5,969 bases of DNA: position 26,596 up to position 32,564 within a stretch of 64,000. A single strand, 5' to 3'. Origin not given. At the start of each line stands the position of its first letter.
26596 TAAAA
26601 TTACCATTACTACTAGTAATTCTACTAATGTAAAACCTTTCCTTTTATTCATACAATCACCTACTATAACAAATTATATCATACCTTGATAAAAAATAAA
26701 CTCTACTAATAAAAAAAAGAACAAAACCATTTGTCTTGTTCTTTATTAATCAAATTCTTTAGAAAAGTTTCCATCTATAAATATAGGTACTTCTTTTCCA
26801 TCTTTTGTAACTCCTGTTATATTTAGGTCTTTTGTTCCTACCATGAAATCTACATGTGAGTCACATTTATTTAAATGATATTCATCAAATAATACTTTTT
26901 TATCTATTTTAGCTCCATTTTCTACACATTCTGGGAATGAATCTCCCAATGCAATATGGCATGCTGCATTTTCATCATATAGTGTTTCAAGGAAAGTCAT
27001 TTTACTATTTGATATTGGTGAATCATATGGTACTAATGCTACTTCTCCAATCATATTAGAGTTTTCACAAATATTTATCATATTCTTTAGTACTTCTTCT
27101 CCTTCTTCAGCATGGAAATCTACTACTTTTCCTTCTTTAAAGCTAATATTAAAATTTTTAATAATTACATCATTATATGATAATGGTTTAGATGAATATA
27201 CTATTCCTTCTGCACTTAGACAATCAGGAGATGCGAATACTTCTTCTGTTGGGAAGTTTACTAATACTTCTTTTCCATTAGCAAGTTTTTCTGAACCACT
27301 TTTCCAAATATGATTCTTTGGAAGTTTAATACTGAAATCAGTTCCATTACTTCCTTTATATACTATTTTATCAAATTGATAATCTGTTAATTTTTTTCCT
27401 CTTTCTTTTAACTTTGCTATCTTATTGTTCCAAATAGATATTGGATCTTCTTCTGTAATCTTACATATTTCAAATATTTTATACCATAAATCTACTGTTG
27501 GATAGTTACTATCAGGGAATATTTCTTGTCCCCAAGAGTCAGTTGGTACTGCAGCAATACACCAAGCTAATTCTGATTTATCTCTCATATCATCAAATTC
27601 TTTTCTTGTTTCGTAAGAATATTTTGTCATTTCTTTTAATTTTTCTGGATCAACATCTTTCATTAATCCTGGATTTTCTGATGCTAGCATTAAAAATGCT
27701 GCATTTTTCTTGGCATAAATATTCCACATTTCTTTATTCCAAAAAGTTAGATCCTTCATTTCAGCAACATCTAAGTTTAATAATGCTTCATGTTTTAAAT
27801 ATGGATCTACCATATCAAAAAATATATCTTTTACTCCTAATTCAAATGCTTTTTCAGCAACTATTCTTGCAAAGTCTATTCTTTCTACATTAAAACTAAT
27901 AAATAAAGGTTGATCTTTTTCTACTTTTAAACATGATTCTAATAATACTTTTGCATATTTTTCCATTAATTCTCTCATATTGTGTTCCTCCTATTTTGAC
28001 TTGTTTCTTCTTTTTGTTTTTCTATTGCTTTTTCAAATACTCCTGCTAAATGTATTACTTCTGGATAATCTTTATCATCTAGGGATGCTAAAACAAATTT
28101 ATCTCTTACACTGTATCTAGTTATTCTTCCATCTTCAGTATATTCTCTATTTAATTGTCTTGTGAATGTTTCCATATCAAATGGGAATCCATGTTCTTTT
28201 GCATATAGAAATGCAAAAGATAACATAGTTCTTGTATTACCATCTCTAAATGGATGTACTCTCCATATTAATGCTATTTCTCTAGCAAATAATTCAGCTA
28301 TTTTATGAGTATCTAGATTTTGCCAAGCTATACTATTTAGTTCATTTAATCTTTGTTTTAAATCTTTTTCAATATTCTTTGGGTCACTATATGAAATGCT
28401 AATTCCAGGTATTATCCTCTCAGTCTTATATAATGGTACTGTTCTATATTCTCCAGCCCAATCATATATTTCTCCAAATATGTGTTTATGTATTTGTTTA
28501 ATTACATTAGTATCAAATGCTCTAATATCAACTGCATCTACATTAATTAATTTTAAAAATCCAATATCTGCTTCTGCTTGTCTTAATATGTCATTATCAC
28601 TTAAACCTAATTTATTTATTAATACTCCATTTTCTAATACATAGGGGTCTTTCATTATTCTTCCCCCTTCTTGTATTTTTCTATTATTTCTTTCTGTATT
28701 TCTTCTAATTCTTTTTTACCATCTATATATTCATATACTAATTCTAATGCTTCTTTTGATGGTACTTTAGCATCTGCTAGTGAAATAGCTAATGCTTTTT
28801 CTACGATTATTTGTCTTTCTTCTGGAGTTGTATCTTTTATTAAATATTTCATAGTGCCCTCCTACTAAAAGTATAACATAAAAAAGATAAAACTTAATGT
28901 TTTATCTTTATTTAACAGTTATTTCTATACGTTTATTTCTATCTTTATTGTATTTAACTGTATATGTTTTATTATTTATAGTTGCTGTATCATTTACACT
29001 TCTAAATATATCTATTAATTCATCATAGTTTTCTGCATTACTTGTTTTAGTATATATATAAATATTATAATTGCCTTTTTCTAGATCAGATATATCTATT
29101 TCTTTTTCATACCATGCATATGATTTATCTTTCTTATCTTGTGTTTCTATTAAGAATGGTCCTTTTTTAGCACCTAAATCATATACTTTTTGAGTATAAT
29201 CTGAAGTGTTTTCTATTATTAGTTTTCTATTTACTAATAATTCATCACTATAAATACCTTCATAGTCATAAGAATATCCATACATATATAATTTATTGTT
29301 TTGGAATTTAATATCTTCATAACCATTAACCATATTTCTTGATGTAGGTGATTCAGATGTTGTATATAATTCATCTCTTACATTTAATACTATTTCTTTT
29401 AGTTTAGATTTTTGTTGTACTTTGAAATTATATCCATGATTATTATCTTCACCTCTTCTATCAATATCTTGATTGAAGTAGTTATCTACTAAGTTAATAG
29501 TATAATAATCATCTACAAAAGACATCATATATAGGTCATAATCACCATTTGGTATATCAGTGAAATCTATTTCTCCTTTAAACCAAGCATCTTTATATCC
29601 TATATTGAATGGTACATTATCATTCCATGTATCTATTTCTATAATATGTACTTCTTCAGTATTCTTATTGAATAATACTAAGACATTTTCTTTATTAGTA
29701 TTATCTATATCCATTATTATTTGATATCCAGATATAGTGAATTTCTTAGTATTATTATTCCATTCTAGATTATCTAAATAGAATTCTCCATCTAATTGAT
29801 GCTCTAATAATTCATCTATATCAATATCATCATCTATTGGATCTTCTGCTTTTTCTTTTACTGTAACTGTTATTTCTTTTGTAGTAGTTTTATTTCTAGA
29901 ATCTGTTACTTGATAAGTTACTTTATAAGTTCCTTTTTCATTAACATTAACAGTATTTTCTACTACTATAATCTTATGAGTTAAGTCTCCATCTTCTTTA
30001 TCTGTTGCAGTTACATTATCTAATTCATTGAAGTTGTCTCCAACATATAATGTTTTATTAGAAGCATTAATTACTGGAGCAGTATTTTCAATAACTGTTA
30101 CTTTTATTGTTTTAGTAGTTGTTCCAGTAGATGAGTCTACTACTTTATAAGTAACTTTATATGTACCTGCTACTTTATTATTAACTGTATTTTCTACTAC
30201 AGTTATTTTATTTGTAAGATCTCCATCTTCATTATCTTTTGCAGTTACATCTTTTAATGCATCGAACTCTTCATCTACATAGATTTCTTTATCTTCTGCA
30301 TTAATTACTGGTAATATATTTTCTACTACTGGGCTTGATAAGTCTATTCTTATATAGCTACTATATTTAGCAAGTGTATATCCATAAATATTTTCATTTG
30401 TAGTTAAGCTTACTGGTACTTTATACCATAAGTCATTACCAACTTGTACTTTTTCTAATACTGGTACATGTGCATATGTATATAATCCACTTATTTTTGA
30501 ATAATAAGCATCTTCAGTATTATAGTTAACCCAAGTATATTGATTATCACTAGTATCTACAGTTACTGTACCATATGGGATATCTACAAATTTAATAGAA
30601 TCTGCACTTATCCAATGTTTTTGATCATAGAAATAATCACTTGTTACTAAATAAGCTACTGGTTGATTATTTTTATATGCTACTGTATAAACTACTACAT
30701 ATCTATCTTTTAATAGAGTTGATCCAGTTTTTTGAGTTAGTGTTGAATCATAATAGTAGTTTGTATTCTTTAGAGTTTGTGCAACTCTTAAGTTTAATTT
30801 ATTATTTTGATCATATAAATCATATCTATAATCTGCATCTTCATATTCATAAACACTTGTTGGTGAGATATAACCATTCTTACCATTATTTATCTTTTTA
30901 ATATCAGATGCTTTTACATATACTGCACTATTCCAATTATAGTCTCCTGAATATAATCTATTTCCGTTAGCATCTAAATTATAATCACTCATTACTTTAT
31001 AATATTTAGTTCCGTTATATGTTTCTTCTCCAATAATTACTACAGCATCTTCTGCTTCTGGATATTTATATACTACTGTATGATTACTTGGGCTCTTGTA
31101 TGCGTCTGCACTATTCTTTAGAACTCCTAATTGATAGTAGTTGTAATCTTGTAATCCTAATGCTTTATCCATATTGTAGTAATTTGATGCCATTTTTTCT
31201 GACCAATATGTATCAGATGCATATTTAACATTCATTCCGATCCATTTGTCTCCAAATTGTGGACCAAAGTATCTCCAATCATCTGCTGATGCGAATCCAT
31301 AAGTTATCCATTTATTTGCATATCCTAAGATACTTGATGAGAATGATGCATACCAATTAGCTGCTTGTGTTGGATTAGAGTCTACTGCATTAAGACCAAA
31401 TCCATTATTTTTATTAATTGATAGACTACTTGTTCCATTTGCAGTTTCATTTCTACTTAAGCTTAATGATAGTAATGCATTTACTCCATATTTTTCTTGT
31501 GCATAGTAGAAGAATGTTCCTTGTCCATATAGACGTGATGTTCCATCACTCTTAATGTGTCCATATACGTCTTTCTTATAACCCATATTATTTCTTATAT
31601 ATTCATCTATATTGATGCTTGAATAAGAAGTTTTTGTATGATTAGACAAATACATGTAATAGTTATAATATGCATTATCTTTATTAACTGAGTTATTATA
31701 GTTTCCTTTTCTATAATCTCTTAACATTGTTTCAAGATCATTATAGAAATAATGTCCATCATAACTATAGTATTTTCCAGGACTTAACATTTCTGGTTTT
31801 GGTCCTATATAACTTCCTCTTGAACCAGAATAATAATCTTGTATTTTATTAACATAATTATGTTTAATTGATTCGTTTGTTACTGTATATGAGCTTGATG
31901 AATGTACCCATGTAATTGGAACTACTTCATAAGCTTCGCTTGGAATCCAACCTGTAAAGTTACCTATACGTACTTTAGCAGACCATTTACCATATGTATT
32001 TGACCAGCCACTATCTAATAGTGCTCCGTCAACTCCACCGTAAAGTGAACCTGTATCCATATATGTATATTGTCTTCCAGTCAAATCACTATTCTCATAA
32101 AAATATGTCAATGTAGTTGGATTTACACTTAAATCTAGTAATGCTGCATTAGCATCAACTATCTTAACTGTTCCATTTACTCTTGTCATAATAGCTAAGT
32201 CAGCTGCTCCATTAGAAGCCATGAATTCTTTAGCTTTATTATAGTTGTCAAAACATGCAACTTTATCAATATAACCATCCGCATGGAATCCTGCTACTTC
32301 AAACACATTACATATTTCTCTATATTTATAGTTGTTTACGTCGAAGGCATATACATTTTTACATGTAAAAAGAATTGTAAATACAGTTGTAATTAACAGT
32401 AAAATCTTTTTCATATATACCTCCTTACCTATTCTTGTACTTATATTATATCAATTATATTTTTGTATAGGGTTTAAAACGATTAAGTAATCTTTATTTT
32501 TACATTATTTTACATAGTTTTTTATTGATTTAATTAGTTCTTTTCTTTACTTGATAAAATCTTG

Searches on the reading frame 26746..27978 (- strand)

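Call 8: search_protein_families(library=pfam, proteins=[window:26746-27978:-], max_evalue=0.001)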
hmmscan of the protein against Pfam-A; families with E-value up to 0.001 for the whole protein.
window:26746-27978:- (410 aa): 1 family
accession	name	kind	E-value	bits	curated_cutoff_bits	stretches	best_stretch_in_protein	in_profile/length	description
PF02073.20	Peptidase_M29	-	9.2e-134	446.7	27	1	3-405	3-406/406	Thermophilic metalloprotease (M29)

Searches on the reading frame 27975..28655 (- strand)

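Call 8: search_protein_families(library=pfam, proteins=[window:27975-28655:-], max_evalue=0.001)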
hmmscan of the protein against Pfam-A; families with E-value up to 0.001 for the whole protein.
window:27975-28655:- (226 aa): 1 family
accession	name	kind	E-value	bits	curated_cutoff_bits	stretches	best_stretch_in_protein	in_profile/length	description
PF02661.23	Fic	-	8.8e-15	55.8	24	1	47-151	2-92/93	Fic/DOC family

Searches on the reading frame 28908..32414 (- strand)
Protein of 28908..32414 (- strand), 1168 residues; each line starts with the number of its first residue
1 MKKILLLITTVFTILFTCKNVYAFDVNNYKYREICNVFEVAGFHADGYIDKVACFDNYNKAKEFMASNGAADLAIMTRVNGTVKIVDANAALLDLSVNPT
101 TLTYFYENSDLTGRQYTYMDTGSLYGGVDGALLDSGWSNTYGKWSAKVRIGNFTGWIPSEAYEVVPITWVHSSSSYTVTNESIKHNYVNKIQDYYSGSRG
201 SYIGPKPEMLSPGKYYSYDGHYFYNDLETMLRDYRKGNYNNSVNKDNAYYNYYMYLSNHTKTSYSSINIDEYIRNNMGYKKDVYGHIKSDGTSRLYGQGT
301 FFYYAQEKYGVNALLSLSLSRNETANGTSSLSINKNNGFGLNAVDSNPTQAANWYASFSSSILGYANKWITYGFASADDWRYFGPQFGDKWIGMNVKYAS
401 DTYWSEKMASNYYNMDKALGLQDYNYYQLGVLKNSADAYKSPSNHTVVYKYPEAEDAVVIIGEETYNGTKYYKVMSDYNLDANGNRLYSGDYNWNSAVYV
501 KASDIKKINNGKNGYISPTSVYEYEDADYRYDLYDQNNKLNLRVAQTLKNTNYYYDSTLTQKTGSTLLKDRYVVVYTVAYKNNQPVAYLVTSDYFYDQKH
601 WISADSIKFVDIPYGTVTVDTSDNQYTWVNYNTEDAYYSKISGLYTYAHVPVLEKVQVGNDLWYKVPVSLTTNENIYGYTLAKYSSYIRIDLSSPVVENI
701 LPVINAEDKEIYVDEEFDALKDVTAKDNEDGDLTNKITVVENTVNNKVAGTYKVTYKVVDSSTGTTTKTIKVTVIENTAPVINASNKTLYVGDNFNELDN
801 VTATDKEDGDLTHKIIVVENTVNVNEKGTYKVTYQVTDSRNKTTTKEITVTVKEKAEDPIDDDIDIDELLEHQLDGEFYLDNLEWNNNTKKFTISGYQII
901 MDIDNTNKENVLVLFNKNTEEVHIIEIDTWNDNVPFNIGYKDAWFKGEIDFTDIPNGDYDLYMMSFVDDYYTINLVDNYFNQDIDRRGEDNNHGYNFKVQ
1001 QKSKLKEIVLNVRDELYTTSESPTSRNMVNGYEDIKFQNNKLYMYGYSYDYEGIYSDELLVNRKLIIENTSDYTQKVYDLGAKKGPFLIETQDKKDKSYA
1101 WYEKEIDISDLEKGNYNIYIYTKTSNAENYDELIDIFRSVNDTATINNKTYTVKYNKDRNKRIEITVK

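Call 26: search_protein_families(library=pfam, proteins=[window:28908-32414:-], max_evalue=0.0001)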
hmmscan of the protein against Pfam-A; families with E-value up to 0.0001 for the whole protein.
window:28908-32414:- (1168 aa): 3 families
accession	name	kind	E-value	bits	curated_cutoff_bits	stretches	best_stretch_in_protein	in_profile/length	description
PF16403.11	Bact_surface_Ig-like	-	5.5e-17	62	27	2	787-852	9-71/71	Bacterial surface protein, Ig-like domain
PF01832.25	Glucosaminidase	-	2.6e-09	38.3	30.2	1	302-415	4-121/123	Mannosyl-glycoprotein endo-beta-N-acetylglucosaminidase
PF07523.18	Big_3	-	1e-07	32.5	21.2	1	783-852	2-68/68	Bacterial Ig-like domain (group 3)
